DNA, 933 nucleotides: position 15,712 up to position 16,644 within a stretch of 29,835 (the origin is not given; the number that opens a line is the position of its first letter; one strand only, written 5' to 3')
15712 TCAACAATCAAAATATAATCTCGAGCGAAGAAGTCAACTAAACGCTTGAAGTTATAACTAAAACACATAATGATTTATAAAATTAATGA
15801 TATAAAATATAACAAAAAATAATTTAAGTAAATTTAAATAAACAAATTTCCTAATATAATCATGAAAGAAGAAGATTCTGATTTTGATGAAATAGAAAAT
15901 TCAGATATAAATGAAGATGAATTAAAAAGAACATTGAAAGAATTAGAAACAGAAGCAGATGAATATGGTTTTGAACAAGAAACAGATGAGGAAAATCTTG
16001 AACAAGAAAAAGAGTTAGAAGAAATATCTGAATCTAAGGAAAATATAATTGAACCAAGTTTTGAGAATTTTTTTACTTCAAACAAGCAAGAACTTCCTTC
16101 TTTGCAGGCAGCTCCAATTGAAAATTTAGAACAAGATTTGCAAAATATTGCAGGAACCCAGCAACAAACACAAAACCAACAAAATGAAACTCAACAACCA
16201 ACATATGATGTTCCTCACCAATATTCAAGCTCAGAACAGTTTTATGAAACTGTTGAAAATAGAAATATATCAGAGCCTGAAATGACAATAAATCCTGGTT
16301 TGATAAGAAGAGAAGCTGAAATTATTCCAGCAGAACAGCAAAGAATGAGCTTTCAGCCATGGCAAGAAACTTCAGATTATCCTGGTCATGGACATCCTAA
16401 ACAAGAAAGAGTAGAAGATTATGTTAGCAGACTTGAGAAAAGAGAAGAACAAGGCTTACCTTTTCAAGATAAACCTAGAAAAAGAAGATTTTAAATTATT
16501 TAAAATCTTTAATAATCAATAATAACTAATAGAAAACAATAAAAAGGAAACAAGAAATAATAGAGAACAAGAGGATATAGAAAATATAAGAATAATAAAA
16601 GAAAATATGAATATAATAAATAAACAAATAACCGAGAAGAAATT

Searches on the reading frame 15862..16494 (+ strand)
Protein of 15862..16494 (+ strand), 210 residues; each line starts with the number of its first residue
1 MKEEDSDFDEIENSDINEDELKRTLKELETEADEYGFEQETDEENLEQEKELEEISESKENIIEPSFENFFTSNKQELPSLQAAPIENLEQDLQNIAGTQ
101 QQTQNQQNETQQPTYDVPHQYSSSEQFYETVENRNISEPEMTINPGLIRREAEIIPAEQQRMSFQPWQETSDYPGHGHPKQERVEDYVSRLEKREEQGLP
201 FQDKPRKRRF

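Call 6: search_protein_families(library=pfam, proteins=[window:15862-16494:+], max_evalue=0.01)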
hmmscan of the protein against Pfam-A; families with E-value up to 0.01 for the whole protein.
window:15862-16494:+ (210 aa): 0 families

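Call 7: search_protein_families(library=ncbifam, proteins=[window:15862-16494:+], max_evalue=0.01)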
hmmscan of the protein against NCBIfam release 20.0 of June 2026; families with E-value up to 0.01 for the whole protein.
window:15862-16494:+ (210 aa): 1 family
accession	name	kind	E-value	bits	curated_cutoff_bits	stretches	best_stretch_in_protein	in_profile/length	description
NF007615.0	PRK10263.1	equivalog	0.00056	17.7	1566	1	74-154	776-856/1355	DNA translocase FtsK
